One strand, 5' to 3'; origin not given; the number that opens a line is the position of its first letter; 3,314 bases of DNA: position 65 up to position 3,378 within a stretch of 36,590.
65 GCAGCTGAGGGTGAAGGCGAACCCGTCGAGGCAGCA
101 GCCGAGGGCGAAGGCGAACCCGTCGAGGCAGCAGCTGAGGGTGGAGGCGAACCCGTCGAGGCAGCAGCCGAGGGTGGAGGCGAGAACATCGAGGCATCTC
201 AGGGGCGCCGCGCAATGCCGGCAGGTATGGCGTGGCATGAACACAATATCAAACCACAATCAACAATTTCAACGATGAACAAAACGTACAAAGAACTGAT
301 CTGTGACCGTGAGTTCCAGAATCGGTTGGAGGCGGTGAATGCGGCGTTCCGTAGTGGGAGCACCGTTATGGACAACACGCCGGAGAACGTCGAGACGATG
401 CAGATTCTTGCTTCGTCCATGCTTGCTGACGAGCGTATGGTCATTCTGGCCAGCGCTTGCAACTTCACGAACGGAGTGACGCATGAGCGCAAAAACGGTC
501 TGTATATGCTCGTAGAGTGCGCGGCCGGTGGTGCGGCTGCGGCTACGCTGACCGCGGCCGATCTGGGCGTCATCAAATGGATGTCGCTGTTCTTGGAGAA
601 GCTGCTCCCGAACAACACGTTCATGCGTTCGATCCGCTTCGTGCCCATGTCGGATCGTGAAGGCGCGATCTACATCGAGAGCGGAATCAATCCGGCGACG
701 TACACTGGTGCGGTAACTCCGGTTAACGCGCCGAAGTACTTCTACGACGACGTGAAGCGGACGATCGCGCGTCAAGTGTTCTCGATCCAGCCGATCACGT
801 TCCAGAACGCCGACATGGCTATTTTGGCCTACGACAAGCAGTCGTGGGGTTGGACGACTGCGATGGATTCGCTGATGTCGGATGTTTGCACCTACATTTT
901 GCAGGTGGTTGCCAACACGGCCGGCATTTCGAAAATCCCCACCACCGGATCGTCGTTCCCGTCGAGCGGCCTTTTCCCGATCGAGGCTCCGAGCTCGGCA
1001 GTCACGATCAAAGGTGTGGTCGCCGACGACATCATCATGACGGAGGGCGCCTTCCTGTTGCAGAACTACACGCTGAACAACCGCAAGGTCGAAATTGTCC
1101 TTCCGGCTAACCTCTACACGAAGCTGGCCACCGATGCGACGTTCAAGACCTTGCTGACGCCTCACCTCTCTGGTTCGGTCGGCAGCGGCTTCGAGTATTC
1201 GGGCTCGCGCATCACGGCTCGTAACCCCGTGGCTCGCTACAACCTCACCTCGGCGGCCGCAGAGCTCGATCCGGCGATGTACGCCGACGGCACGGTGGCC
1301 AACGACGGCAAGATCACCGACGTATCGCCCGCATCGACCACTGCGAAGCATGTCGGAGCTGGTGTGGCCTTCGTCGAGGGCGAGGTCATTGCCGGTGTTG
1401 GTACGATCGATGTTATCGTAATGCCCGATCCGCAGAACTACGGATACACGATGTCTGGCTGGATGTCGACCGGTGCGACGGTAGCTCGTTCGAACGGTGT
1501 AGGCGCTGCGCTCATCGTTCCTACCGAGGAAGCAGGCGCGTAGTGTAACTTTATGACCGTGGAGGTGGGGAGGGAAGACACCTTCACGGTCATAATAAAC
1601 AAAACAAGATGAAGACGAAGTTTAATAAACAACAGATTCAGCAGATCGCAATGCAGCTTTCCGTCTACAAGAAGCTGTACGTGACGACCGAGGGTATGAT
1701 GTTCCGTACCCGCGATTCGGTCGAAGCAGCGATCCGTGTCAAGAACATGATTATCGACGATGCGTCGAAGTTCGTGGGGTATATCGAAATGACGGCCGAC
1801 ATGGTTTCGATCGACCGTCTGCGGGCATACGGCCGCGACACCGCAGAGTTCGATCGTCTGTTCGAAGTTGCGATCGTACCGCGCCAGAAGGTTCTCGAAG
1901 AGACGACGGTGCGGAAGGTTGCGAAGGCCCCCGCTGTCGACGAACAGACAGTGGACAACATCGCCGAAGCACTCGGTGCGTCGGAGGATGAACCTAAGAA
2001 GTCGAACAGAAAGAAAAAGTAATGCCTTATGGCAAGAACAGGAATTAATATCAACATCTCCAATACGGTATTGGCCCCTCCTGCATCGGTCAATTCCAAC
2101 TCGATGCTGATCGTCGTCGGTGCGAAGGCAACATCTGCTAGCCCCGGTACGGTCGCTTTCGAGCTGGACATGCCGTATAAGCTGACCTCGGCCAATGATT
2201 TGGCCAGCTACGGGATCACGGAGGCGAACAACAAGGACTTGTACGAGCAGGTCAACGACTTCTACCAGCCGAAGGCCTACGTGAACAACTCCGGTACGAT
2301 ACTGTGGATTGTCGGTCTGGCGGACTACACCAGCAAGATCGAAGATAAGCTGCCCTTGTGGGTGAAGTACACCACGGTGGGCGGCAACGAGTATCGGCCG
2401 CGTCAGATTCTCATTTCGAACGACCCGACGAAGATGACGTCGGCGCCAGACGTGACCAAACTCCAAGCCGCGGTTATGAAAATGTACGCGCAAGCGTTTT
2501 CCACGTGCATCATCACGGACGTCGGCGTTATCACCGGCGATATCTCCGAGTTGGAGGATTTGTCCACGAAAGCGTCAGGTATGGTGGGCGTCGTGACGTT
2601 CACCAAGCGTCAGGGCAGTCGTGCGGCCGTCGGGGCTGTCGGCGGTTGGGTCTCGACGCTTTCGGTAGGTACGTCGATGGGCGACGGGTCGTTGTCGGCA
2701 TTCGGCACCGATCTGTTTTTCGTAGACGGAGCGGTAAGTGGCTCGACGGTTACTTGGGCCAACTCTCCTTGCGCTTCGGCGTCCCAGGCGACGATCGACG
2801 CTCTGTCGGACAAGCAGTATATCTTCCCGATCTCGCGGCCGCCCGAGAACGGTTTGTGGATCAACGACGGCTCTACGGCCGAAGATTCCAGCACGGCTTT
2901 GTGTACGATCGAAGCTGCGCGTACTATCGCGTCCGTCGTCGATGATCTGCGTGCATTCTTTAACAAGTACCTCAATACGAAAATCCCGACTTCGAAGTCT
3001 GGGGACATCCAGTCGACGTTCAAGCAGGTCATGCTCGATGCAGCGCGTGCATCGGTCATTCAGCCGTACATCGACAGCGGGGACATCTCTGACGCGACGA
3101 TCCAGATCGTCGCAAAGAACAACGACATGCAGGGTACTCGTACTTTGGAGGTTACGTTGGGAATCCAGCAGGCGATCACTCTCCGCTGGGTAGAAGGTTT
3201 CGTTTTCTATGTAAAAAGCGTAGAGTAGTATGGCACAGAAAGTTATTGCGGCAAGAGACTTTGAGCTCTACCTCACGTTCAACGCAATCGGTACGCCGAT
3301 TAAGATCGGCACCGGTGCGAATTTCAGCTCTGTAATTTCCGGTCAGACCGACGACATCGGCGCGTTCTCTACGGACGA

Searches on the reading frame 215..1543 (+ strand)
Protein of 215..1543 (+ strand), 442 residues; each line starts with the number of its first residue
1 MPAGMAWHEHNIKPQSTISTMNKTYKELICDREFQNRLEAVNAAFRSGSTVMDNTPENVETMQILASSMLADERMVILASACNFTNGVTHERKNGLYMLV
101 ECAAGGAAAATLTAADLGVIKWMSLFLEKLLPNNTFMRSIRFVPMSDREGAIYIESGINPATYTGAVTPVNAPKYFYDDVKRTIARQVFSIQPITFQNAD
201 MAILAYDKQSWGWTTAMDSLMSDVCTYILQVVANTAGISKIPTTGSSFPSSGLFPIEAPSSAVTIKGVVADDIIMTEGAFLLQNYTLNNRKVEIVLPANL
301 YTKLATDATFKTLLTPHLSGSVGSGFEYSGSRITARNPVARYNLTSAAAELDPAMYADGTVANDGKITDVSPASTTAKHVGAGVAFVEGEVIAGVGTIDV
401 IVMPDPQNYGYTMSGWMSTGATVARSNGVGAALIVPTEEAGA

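Call 21: search_dna_similar(query=window:215-1543:+, collection=phages, mode=protein, max_rows=25)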
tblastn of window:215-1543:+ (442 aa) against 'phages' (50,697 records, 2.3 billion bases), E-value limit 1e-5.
Records with a match: 1; places in all: 1; records where one place covers at least 80% of the query: 1.
Best place of each record, by identity: <60% 1.
By first word of the organism name: Bacteriophage 1.
By host as written in the record: - 1.
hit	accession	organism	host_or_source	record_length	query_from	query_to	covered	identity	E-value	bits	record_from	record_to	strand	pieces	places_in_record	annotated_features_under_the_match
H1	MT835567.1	Bacteriophage sp.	human fecal samples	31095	60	442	87%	32.7%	1e-46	178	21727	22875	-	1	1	record has no annotation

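Call 37: search_solved_structures(query=A2, max_evalue=1, show_alignments=1)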
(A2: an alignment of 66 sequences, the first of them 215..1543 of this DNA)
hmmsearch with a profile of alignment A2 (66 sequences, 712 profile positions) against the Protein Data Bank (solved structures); distinct sequences matched with E-value up to 1: 20.
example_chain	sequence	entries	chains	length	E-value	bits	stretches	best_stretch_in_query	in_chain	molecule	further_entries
9ijj_A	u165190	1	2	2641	0.0015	20.2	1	157-286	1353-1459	Cilia and flagella associated protein 46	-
9e5c_4u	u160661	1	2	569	0.0075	17.9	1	187-295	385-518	TbRSP63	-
36ax_Z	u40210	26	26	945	0.016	16.8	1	198-275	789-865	26S proteasome regulatory subunit RPN2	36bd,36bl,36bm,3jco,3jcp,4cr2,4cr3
4ady_A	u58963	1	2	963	0.021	16.4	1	198-275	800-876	26S PROTEASOME REGULATORY SUBUNIT RPN2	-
6fvt_N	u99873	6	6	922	0.024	16.2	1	198-275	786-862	26S proteasome regulatory subunit RPN2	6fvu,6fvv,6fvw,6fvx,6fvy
6zj3_SK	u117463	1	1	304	0.042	15.4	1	169-257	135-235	Ribosomal protein eS8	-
9b62_G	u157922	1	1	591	0.043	15.4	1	220-276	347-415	Ran GTPase-activating protein 1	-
11aa_n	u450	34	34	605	0.086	14.4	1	182-265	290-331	Pescadillo homolog | Nucleolar protein 7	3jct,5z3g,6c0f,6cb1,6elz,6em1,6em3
7kbf_K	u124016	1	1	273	0.11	14.1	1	183-307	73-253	Protein B4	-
8qfc_D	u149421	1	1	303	0.12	13.9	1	163-315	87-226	DDRGK domain-containing protein 1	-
8ohd_C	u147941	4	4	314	0.13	13.8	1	163-315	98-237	DDRGK domain-containing protein 1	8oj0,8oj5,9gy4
7y09_R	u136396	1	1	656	0.27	12.7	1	94-297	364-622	Putative erythrocyte membrane protein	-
7a6h_Q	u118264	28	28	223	0.29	12.6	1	135-263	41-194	DNA-directed RNA polymerase III subunit RPC7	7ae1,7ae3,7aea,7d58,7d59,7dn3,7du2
4c2m_3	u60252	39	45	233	0.31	12.6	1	115-257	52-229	DNA-DIRECTED RNA POLYMERASE I SUBUNIT RPA34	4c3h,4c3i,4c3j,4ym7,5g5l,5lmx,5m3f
9tg8_A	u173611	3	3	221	0.35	12.4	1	173-310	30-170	Drebrin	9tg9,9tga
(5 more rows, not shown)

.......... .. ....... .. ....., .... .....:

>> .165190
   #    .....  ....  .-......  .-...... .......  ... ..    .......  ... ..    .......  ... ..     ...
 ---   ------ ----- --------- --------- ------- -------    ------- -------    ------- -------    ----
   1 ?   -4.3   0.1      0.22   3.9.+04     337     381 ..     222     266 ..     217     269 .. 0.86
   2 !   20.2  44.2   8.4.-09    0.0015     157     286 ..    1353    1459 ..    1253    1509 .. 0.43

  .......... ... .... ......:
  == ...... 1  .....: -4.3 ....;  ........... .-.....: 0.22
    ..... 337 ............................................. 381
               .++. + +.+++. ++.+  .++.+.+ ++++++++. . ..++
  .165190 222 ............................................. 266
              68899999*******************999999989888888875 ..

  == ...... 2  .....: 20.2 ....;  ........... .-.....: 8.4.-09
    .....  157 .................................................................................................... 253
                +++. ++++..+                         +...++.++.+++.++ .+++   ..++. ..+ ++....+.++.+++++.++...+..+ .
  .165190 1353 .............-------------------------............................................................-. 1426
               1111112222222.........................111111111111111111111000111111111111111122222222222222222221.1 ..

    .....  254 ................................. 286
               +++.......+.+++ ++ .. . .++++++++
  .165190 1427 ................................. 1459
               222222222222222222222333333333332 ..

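Call 38: predict_structure(alignment_id=A2)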
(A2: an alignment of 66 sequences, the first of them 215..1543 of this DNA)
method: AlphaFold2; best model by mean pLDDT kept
length: 442 residues; sequences in the alignment: 66
mean_pLDDT: 84.8   pTM: 0.70
mean pLDDT of the five models: 84.8, 84.8, 83.9, 83.7, 77.7
residues with pLDDT >= 90: 236; 70-90: 141; 50-70: 38; < 50: 27
segments of 3 or more residues with pLDDT < 50: 1-19
pLDDT, mean of each block of 10 residues (from residue 1): 42 44 82 88 78 73 85 84 81 80 60 53 69 94 84 91 91 91 93 91 83 93 96 96 96 94 96 96 92 96 87 55 76 94 96 87 90 92 97 95 94 95 95 96 61
secondary structure, 60 per line:
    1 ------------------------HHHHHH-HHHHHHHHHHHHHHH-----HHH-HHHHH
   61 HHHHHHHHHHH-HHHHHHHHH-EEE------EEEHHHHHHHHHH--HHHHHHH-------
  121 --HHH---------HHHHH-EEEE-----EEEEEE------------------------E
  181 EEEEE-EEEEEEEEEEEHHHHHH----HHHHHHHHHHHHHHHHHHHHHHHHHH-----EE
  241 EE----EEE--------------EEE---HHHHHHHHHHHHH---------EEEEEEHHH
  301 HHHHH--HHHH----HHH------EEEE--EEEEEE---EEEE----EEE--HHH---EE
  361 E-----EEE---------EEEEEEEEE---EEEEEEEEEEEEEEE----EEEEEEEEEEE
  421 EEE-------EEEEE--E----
elements in order: H25-30 H32-46 H56-71 H73-81 E83-85 E92-94 H95-104 H107-113 H135-139 E141-144 E150-155 E180-185 E187-197 H198-203 H208-233 E239-242 E247-249 E264-266 H270-282 E292-297 H298-305 H308-311 E325-328 E331-336 E340-343 E348-350 E359-361 E367-369 E379-387 E391-405 E410-423 E431-435

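Call 41: fold_search(model_id=the predicted structure, library=pdb)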
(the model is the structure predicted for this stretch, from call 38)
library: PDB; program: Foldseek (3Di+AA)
matches with E <= 10: 723; with E <= 0.001: 339
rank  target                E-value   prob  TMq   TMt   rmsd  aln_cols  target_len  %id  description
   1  9jwb_A                7.9e-14  1.00  0.49  0.60   8.1       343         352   14  Cyanophage A4 capsid asymmetric unit (released 2025-04-09)
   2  9jwb_B                8.0e-13  1.00  0.48  0.59   8.6       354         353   15  Cyanophage A4 capsid asymmetric unit (released 2025-04-09)
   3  7y3t_A                1.8e-11  1.00  0.45  0.54   6.6       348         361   11  CryoEM structure of Klebsiella phage Kp7 icosahedral head (released 2023-06-14)
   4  8i4l_A                2.2e-11  1.00  0.45  0.58   6.6       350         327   13  Capsid structure of the Cyanophage P-SCSP1u (released 2023-10-25)
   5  9eg4_A                2.8e-11  1.00  0.45  0.65   8.0       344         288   11  Cryo-EM structure of the icosahedral capsid of LME-1 phage (released 2025-04-16)
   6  7y23_G                3.5e-11  1.00  0.44  0.58   6.4       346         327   12  CryoEM structure of Klebsiella phage Kp9 icosahedral head (released 2023-06-14)
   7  9vvq_K                5.6e-11  1.00  0.47  0.59   8.9       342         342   11  Structure of the bacteriophage E1004 capsid (released 2025-11-12)
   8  8e16_A                8.1e-11  1.00  0.41  0.63   5.3       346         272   15  Mycobacterium phage Che8 (released 2023-02-01)
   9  7y23_A                1.4e-10  1.00  0.47  0.58   7.0       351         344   13  CryoEM structure of Klebsiella phage Kp9 icosahedral head (released 2023-06-14)
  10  9ncf_A                2.0e-10  1.00  0.40  0.49   9.4       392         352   10  Icosahedral capsid assembly of phage JohannRWettstein (Bas63) (released 2025-11-19)
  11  9c3a_I                3.0e-10  1.00  0.38  0.46   9.7       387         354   10  Bacteriophage Sf14 Capsid Empty Icosahedral reconstruction (released 2025-02-05)
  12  9m66_A                4.0e-10  1.00  0.43  0.67   5.2       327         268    9  Cryo-EM structure of bacteriophage NF5 capsid (released 2025-12-17)
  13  9c2d_I                5.4e-10  1.00  0.39  0.47   9.3       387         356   10  Bacteriophage Sf14 Capsid Icosahedral reconstruction (released 2025-02-05)
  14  8em6_A                6.8e-10  1.00  0.40  0.54   8.2       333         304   15  Bacteriophage HRP29 Procapsid Icosohedral Reconstruction (released 2023-09-27)
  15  8eld_G                8.1e-10  1.00  0.42  0.55   9.1       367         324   12  Bacteriophage HRP29 Icosohedral Reconstruction (released 2023-09-27)
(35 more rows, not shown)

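Call 73: fold_search(model_id=the predicted structure, library=viral)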
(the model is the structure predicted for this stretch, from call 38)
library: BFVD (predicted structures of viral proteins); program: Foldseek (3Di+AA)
matches with E <= 10: 700; with E <= 0.001: 257
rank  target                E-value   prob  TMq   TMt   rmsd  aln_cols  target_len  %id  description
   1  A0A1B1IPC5            1.1e-13  1.00  0.47  0.62   7.6       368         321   13  (no name in the UniProt tables at hand)
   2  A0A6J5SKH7            1.8e-13  1.00  0.47  0.58   8.6       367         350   12  Capsid protein [uncultured Caudovirales phage]
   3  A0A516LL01            2.2e-12  1.00  0.47  0.61   6.7       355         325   11  (no name in the UniProt tables at hand)
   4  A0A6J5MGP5            2.3e-12  1.00  0.47  0.61   7.9       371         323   13  Uncharacterized protein [uncultured Caudovirales phage]
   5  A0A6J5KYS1            5.9e-12  1.00  0.45  0.65  10.1       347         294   13  Capsid protein [uncultured Caudovirales phage]
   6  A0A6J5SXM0            1.1e-11  1.00  0.43  0.65   9.5       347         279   11  Capsid protein [uncultured Caudovirales phage]
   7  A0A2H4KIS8            1.5e-11  1.00  0.44  0.54   7.3       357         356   14  (no name in the UniProt tables at hand)
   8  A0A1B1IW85            2.9e-11  1.00  0.45  0.60   6.9       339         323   12  (no name in the UniProt tables at hand)
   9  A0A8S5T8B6            5.6e-11  1.00  0.40  0.64   7.2       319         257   12  Major capsid protein (Fragment) [Podoviridae sp. ctU557]
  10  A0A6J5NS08            5.6e-11  1.00  0.41  0.58  11.8       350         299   12  Major_cap_HK97, phage major capsid protein, HK97 family [uncultured Caudovirales phage]
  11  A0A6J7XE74            6.7e-11  1.00  0.42  0.54   7.4       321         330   11  N4-gp56 family major capsid protein [uncultured Caudovirales phage]
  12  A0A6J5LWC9            1.6e-10  1.00  0.46  0.65   6.3       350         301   10  Uncharacterized protein [uncultured Caudovirales phage]
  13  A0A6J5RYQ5            1.9e-10  1.00  0.46  0.45  20.6       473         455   11  COG4653 Predicted phage phi-C31 gp36 major capsid-like protein [uncultured Caudovirales phage]
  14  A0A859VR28            2.9e-10  1.00  0.46  0.67   6.9       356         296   11  (no name in the UniProt tables at hand)
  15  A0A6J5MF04            3.1e-10  1.00  0.39  0.61  11.0       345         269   12  Major capsid protein Gp5 [uncultured Caudovirales phage]
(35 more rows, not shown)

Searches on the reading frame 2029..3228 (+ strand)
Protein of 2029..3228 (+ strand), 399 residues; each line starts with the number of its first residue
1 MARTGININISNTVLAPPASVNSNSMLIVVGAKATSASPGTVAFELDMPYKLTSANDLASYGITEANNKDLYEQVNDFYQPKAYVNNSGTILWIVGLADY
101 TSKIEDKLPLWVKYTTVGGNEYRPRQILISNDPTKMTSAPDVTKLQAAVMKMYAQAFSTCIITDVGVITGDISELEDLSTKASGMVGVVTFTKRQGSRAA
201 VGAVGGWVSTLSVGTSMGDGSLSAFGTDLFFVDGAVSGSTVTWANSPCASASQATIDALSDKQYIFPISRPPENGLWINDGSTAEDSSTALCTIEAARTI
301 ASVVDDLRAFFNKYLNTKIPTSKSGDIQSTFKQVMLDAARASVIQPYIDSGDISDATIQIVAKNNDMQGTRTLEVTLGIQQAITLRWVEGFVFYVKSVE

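Call 8: search_protein_families(library=phrogs, proteins=[window:2029-3228:+], max_evalue=0.01)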
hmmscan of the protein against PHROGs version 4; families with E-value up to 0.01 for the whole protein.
window:2029-3228:+ (399 aa): 1 family
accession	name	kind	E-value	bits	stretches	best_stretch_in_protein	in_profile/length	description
phrog_907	-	tail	0.0057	16.8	1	249-363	226-334/376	tail sheath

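Call 9: search_protein_families(library=pfam, proteins=[window:2029-3228:+], max_evalue=0.01)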
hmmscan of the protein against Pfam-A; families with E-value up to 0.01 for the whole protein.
window:2029-3228:+ (399 aa): 1 family
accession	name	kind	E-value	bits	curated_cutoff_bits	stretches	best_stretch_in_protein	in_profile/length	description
PF10758.14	DUF2586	-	9.5e-12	45.2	26.4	1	5-378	3-365/386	Protein of unknown function (DUF2586)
